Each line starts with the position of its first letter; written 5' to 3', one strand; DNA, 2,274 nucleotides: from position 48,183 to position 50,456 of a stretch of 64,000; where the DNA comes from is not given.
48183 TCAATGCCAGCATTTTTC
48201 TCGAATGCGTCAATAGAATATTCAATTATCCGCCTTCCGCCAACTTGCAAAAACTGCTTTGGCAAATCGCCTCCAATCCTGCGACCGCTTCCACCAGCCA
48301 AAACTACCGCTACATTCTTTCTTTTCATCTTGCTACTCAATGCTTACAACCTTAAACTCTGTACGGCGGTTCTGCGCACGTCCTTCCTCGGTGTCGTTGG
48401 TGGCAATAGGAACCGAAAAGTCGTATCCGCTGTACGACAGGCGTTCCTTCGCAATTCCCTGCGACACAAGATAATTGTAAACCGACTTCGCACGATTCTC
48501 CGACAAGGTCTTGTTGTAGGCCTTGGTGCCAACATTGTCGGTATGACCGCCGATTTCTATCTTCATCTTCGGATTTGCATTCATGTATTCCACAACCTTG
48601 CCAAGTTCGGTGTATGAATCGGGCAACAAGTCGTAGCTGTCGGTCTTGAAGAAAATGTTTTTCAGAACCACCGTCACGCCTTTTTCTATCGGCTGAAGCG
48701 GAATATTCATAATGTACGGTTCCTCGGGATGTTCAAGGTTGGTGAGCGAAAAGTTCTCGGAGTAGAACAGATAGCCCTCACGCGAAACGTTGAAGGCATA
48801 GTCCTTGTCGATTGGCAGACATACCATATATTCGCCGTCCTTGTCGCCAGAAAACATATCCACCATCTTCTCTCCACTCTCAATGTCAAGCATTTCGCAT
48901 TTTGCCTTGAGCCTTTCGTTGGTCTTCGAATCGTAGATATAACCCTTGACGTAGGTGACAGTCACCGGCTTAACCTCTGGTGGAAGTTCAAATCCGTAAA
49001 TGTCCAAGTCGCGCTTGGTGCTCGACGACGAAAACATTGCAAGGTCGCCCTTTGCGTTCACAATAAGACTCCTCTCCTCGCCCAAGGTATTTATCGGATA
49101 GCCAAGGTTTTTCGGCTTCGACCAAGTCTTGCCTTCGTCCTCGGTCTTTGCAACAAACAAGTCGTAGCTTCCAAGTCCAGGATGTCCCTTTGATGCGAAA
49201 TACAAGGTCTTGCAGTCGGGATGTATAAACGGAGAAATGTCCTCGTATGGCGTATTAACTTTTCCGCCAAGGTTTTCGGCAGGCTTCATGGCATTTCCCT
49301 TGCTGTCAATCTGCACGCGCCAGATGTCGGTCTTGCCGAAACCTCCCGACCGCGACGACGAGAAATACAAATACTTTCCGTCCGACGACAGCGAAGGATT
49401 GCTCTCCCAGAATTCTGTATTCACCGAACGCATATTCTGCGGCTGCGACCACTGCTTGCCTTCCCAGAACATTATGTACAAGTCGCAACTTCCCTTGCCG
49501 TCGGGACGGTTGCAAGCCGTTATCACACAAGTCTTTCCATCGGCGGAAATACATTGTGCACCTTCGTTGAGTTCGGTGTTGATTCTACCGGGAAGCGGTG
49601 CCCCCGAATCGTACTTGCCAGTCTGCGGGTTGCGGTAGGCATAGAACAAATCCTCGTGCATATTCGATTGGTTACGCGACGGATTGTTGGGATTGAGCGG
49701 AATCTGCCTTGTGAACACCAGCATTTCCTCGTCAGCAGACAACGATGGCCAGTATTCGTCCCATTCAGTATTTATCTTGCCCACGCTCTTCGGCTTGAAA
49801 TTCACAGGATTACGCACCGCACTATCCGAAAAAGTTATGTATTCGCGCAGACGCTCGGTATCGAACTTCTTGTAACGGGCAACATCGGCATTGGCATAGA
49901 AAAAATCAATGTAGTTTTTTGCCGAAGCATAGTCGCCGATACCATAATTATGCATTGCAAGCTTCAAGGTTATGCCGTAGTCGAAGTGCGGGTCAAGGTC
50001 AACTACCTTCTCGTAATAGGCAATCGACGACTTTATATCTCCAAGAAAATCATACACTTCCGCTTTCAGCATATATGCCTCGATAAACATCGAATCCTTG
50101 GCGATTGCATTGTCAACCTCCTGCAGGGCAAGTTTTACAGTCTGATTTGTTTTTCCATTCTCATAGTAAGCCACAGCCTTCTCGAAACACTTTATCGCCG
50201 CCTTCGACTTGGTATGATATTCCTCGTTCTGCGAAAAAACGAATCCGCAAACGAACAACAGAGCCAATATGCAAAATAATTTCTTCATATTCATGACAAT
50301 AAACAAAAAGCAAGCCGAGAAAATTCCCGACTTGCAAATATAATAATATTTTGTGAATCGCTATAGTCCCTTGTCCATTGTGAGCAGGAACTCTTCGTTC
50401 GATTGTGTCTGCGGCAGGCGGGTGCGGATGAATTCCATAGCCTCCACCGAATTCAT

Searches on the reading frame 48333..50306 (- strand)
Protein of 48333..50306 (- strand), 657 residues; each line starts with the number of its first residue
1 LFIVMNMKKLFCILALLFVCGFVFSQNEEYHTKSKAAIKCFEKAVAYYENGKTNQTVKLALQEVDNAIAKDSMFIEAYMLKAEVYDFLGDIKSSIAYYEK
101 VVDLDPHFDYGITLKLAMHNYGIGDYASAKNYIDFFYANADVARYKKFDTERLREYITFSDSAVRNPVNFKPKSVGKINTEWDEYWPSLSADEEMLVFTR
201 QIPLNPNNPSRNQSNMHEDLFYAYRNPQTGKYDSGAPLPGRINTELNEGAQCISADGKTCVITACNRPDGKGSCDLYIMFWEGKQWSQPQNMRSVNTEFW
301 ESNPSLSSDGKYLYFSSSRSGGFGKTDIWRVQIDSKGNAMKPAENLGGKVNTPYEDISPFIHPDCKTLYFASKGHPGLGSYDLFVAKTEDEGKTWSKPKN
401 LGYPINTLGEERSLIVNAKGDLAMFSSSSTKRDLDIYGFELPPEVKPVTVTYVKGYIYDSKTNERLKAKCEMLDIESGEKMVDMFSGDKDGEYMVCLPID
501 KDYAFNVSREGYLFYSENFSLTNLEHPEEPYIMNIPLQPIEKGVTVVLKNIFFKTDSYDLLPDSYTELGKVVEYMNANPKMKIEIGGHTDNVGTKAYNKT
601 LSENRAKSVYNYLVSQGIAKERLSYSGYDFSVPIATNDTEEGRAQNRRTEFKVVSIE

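Call 60: search_protein_families(library=pfam, proteins=[window:48333-50306:-], max_evalue=0.001)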
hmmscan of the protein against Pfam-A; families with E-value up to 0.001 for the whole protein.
window:48333-50306:- (657 aa): 6 families
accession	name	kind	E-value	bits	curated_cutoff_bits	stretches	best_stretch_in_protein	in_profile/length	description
PF07676.18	PD40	-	2.5e-23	81.9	20.9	2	293-330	3-38/38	WD40-like Beta Propeller Repeat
PF00691.25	OmpA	-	1.2e-22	80.5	27.2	1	552-647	1-98/98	OmpA family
PF13181.12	TPR_8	-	2.8e-08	33.7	25.7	1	76-107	2-33/34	Tetratricopeptide repeat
PF00515.34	TPR_1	-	5.5e-07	29.6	27.8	1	76-108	2-34/34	Tetratricopeptide repeat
PF07719.23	TPR_2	-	5.2e-06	26.6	27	0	76-107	2-33/34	Tetratricopeptide repeat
PF12569.14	NatA_aux_su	-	1.4e-05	24.7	33.3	1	32-136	185-286/515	N-terminal acetyltransferase A, auxiliary subunit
